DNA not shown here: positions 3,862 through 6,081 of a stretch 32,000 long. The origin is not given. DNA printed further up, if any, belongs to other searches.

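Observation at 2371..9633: Eight coupled genes spell out an unbroken beta-mannoside -> PRPP route (GH130 phosphorolysis feeding a reverse RuMP shunt)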

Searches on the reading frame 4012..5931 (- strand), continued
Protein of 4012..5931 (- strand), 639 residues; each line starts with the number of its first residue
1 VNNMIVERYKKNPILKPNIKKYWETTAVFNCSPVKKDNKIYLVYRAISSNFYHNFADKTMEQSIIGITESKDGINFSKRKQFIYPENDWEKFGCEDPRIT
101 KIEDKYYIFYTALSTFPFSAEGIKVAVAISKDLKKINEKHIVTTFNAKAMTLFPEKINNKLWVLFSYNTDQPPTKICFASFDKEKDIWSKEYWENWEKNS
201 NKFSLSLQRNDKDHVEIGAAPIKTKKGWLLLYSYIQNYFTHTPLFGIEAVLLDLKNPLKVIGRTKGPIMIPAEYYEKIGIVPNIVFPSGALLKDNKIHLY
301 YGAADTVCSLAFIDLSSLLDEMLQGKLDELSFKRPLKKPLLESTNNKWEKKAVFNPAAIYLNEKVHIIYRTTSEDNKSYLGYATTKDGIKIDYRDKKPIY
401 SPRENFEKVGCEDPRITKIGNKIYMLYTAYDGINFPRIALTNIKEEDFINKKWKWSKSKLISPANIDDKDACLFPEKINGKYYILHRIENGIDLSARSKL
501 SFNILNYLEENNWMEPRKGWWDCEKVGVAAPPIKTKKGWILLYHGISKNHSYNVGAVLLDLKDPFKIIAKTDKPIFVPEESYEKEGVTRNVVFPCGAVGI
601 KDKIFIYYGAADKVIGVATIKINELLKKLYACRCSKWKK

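Call 77: search_protein_families(library=ncbifam, proteins=[L044:5367-5843:+, L044:5845-6612:+, L044:6668-6991:+, L021:12221-13498:+, L003:14379-15152:+], max_evalue=0.001)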
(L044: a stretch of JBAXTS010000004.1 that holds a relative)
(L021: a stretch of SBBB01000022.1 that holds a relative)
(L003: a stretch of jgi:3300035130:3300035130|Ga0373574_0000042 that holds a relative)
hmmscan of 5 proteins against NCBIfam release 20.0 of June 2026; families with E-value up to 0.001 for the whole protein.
L044:5367-5843:+ (158 aa): 18 families
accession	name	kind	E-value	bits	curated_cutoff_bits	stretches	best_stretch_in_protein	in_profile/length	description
TIGR02199.1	rfaE_dom_II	equivalog_domain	5.8e-22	78.1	181.5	1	5-150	5-142/144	D-glycero-beta-D-manno-heptose 1-phosphate adenylyltransferase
NF008454.0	PRK11316.1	equivalog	3.8e-17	62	521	1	6-121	335-446/475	bifunctional D-glycero-beta-D-manno-heptose-7-phosphate kinase/D-glycero-beta-D-manno-heptose 1-phosphate adenylyltransferase HldE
TIGR00125.1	cyt_tran_rel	domain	1.1e-16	60.8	27.7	1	13-77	1-64/65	adenylyltransferase/cytidyltransferase family protein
TIGR01518.1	g3p_cytidyltrns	equivalog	7.2e-13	48.7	165.4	1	14-90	1-78/125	glycerol-3-phosphate cytidylyltransferase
NF001985.0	PRK00777.1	subfamily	1.9e-09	37.8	104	1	10-72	3-65/157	pantetheine-phosphate adenylyltransferase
NF005518.0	PRK07143.1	equivalog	8.6e-09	35.2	232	1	8-85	12-91/281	hypothetical protein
NF045965.1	RibF_rel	equivalog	2.2e-08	33.9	200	1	5-92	6-99/279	FAD synthase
NF002250.0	PRK01170.1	subfamily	1.1e-07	31.7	489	1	13-72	2-60/322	bifunctional pantetheine-phosphate adenylyltransferase/NTP phosphatase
NF004162.0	PRK05627.1-5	equivalog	4.9e-07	29.5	241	1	6-99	8-104/304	bifunctional riboflavin kinase/FAD synthetase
TIGR01510.1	coaD_prev_kdtB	equivalog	5e-07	29.9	103.3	1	15-82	3-66/155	pantetheine-phosphate adenylyltransferase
NF005988.0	PRK08099.1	equivalog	1.7e-06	27.5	201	1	5-49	58-102/411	multifunctional transcriptional regulator/nicotinamide-nucleotide adenylyltransferase/ribosylnicotinamide kinase NadR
NF005519.0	PRK07152.1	equivalog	2.4e-06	26.7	315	1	11-94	1-85/361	nicotinate-nucleotide adenylyltransferase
TIGR01526.1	nadR_NMN_Atrans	equivalog_domain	1.3e-05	24.6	341.15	1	11-52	1-43/325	nicotinamide-nucleotide adenylyltransferase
TIGR00482.1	TIGR00482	equivalog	7.6e-05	22.8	112.45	1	17-70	3-56/194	nicotinate (nicotinamide) nucleotide adenylyltransferase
NF000840.1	PRK00071.1-3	equivalog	0.00019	20.9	150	1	8-56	3-53/201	nicotinate-nucleotide adenylyltransferase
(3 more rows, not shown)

L044:5845-6612:+ (255 aa): 8 families
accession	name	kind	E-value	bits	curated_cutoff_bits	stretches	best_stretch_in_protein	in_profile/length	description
TIGR01484.1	HAD-SF-IIB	subfamily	2.9e-18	66.7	41.8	1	7-240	1-221/221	HAD-IIB family hydrolase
TIGR00099.1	Cof-subfamily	subfamily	3.7e-12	46.4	137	1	173-220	166-213/256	Cof-type HAD-IIB family hydrolase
TIGR01487.1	Pglycolate_arch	equivalog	2.4e-10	40.6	122.75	1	6-48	2-45/215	phosphoglycolate phosphatase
TIGR01482.1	SPP-subfamily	subfamily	4.2e-09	36.3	107.15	1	138-232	98-182/225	sucrose-phosphate phosphatase subfamily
NF002245.0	PRK01158.1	equivalog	1.2e-08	34.6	198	1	161-240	124-198/233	phosphoglycolate phosphatase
TIGR01662.1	HAD-SF-IIIA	subfamily_domain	2e-05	24.7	44.6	0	6-47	1-51/141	HAD-IIIA family hydrolase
NF045966.1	YcsE_rel_Pase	equivalog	3.3e-05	23.5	220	0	5-46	2-44/265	YcsE-related riboflavin metabolism phosphatase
TIGR00338.1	serB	equivalog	0.00081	19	144.15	0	165-233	123-186/219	phosphoserine phosphatase SerB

L044:6668-6991:+ (108 aa): 2 families
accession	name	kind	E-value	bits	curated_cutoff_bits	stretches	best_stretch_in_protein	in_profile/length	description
TIGR01479.1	GMP_PMI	equivalog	1e-18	67.4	372.95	1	3-108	361-467/467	mannose-1-phosphate guanylyltransferase/mannose-6-phosphate isomerase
NF012004.0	PRK15460.1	equivalog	1.2e-13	50.6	859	1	1-108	369-477/478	mannose-1-phosphate guanyltransferase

L021:12221-13498:+ (425 aa): 19 families
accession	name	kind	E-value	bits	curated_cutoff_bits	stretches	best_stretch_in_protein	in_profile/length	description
TIGR01484.1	HAD-SF-IIB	subfamily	6.6e-20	72.1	41.8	1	181-406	2-219/221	HAD-IIB family hydrolase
TIGR02199.1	rfaE_dom_II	equivalog_domain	6.1e-19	68.3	181.5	1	25-144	10-125/144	D-glycero-beta-D-manno-heptose 1-phosphate adenylyltransferase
TIGR00125.1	cyt_tran_rel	domain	1.7e-12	47.4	27.7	1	28-88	1-60/65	adenylyltransferase/cytidyltransferase family protein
NF008454.0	PRK11316.1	equivalog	3e-12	45.9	521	1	26-147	340-458/475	bifunctional D-glycero-beta-D-manno-heptose-7-phosphate kinase/D-glycero-beta-D-manno-heptose 1-phosphate adenylyltransferase HldE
TIGR01518.1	g3p_cytidyltrns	equivalog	3.6e-12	46.5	165.4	1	29-124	1-91/125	glycerol-3-phosphate cytidylyltransferase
TIGR00099.1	Cof-subfamily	subfamily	2.4e-09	37.2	137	1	180-389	1-214/256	Cof-type HAD-IIB family hydrolase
NF001985.0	PRK00777.1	subfamily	1.4e-08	34.9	104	1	28-86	6-64/157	pantetheine-phosphate adenylyltransferase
NF005518.0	PRK07143.1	equivalog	5.6e-07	29.3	232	1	21-106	10-97/281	hypothetical protein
TIGR01482.1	SPP-subfamily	subfamily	8.4e-07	28.8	107.15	1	181-402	1-184/225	sucrose-phosphate phosphatase subfamily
NF045966.1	YcsE_rel_Pase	equivalog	1.5e-06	27.9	220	1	178-396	2-220/265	YcsE-related riboflavin metabolism phosphatase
NF045965.1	RibF_rel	equivalog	1.5e-06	27.9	200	1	27-113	14-105/279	FAD synthase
NF002250.0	PRK01170.1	subfamily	2.1e-06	27.4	489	1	28-85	2-58/322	bifunctional pantetheine-phosphate adenylyltransferase/NTP phosphatase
NF002245.0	PRK01158.1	equivalog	8.1e-06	25.3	198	0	338-405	133-195/233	phosphoglycolate phosphatase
TIGR01510.1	coaD_prev_kdtB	equivalog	3.2e-05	24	103.3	1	29-87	2-55/155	pantetheine-phosphate adenylyltransferase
TIGR01487.1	Pglycolate_arch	equivalog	0.00011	22.2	122.75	0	354-401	138-181/215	phosphoglycolate phosphatase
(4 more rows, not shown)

L003:14379-15152:+ (257 aa): 15 families
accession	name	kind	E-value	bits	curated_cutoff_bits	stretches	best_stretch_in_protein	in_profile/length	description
TIGR00099.1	Cof-subfamily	subfamily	4.2e-19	69.1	137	2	17-122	1-94/256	Cof-type HAD-IIB family hydrolase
TIGR01484.1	HAD-SF-IIB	subfamily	1.5e-14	54.6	41.8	1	17-216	1-219/221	HAD-IIB family hydrolase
NF002245.0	PRK01158.1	equivalog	2.2e-13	50.1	198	1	43-220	17-200/233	phosphoglycolate phosphatase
TIGR01487.1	Pglycolate_arch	equivalog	1e-12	48.4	122.75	1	16-217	2-187/215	phosphoglycolate phosphatase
TIGR01482.1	SPP-subfamily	subfamily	2.6e-09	37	107.15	1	43-216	12-188/225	sucrose-phosphate phosphatase subfamily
NF007806.0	PRK10513.1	equivalog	1.8e-08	34.1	273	1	147-220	165-239/270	sugar-phosphatase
NF045966.1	YcsE_rel_Pase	equivalog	3.6e-08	33.2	220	1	108-220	115-234/265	YcsE-related riboflavin metabolism phosphatase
TIGR01670.1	KdsC-phosphatas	subfamily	3.9e-07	30.1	106.95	0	175-220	74-119/154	3-deoxy-D-manno-octulosonate 8-phosphate phosphatase, YrbI family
TIGR00338.1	serB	equivalog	1.8e-06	27.7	144.15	1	173-217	148-192/219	phosphoserine phosphatase SerB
TIGR01662.1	HAD-SF-IIIA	subfamily_domain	8.6e-06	25.9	44.6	0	16-72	1-51/141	HAD-IIIA family hydrolase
NF007019.0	PRK09484.1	equivalog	9.8e-06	25.3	208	0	175-218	98-141/187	3-deoxy-manno-octulosonate-8-phosphatase KdsC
NF007821.0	PRK10530.1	equivalog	0.00017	20.9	274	1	135-220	157-242/272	pyridoxal phosphatase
NF008350.0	PRK11133.1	equivalog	0.00029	20.1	413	0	174-217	245-288/324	phosphoserine phosphatase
NF058599.1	KDN-9-PPhBT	equivalog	0.00031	21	180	0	171-218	74-118/152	3-deoxy-D-glycero-D-galacto-nonulopyranosonate 9-phosphatase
TIGR01491.1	HAD-SF-IB-PSPlk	hypoth_equivalog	0.00037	20.2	151.9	0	180-221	150-192/201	phosphoserine phosphatase-like hydrolase, archaeal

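Call 82: predict_structure(alignment_id=A1)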
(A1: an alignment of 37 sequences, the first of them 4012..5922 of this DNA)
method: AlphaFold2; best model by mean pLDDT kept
length: 636 residues; sequences in the alignment: 37
mean_pLDDT: 94.1   pTM: 0.91
mean pLDDT of the five models: 94.1, 93.9, 93.4, 92.9, 92.0
residues with pLDDT >= 90: 560; 70-90: 68; 50-70: 7; < 50: 1
segments of 3 or more residues with pLDDT < 50: none
pLDDT, mean of each block of 10 residues (from residue 1): 92 95 97 96 95 92 97 96 95 96 97 90 97 97 94 96 80 93 96 89 89 94 97 91 97 95 95 95 96 96 97 95 95 94 92 96 96 94 96 95 91 97 91 93 97 94 90 96 94 93 88 95 94 97 95 97 95 97 94 93 96 98 96 67
secondary structure, 60 per line:
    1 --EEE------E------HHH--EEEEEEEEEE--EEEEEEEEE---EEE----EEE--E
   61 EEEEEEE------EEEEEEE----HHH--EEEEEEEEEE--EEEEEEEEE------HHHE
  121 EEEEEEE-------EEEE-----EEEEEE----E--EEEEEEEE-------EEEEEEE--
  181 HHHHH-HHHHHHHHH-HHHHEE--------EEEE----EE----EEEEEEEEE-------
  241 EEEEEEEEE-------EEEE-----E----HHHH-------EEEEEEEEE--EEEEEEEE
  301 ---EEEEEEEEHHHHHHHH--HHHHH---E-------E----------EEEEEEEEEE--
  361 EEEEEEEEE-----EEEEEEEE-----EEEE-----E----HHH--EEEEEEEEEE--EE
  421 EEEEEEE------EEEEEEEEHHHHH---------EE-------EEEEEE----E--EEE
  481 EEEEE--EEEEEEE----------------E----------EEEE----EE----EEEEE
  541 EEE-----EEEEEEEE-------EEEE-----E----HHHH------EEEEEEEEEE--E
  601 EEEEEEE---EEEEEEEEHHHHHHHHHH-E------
elements in order: E3-5 E24-33 E36-44 E48-50 E55-57 E60-67 E74-80 E90-99 E102-110 E120-127 E135-138 E144-149 E157-164 E172-178 H181-185 H187-195 H197-200 E211-214 E225-233 E241-249 E257-260 H271-274 E282-290 E293-300 E304-311 H312-319 H322-326 E349-358 E361-369 E375-382 E388-391 E407-416 E419-427 E434-441 H442-446 E465-470 E478-485 E488-494 E522-525 E536-543 E549-556 E564-567 H578-581 E588-597 E600-607 E611-618 H619-628

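Call 84: fold_search(model_id=the predicted structure, library=pdb)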
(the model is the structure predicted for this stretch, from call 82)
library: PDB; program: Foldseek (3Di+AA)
matches with E <= 10: 1076; with E <= 0.001: 520
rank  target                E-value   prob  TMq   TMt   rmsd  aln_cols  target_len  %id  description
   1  9gph_B                4.7e-30  1.00  0.43  0.90   2.1       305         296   42  Teth514_1788 1,2-beta-oligomannan phosphorylase in complex with mannose (-1) and phosphate (released 2025-09-17)
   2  9gph_A                5.4e-30  1.00  0.43  0.88   2.3       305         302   42  Teth514_1788 1,2-beta-oligomannan phosphorylase in complex with mannose (-1) and phosphate (released 2025-09-17)
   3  9fj8_B                5.3e-29  1.00  0.43  0.90   2.1       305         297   42  Teth514_1788 1,2-beta-oligomannan phosphorylase in complex with mannotetraose (released 2025-06-11)
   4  9fj8_A                7.1e-29  1.00  0.43  0.89   2.1       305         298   42  Teth514_1788 1,2-beta-oligomannan phosphorylase in complex with mannotetraose (released 2025-06-11)
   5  7fip_A                2.8e-28  1.00  0.42  0.86   3.0       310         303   39  The native structure of beta-1,2-mannobiose phosphorylase from Thermoanaerobacter sp. (released 2022-01-05)
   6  7fir_C                2.9e-28  1.00  0.42  0.87   2.6       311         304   38  The crystal structure of beta-1,2-mannobiose phosphorylase in complex with 1,4-mannobiose (released 2022-01-05)
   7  7fip_D                5.8e-28  1.00  0.42  0.88   2.5       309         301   39  The native structure of beta-1,2-mannobiose phosphorylase from Thermoanaerobacter sp. (released 2022-01-05)
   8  7fip_B                1.9e-27  1.00  0.42  0.87   3.1       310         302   39  The native structure of beta-1,2-mannobiose phosphorylase from Thermoanaerobacter sp. (released 2022-01-05)
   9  5b0q_A                2.5e-23  1.00  0.41  0.72   3.8       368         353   27  beta-1,2-Mannobiose phosphorylase from Listeria innocua - mannose complex (released 2015-12-02)
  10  5b0p_A                4.0e-23  1.00  0.41  0.72   4.0       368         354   27  Beta-1,2-Mannobiose phosphorylase from Listeria innocua - glycerol complex (released 2015-12-02)
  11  5b0p_B                3.1e-22  1.00  0.41  0.71   3.8       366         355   27  Beta-1,2-Mannobiose phosphorylase from Listeria innocua - glycerol complex (released 2015-12-02)
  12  1vkd_E                5.5e-22  1.00  0.39  0.73   5.8       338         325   25  Crystal structure of a predicted glycosidase (tm1225) from thermotoga maritima msb8 at 2.10 A resolution (released 2004-05-25)
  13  1vkd_B                6.4e-22  1.00  0.39  0.73   5.8       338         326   25  Crystal structure of a predicted glycosidase (tm1225) from thermotoga maritima msb8 at 2.10 A resolution (released 2004-05-25)
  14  5a7v_A                6.7e-22  1.00  0.41  0.69   3.6       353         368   28  The GH130 family of mannoside phosphorylases contains glycoside hydrolases that target beta-1,2 mannosidic linkages in (released 2015-08-26)
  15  9eqq                  1.0e-21  1.00  0.41  0.73   3.7       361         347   27  Uhgb_MS mannoside synthase from an unknown human gut bacterium in complex with Mannose (released 2025-10-08)
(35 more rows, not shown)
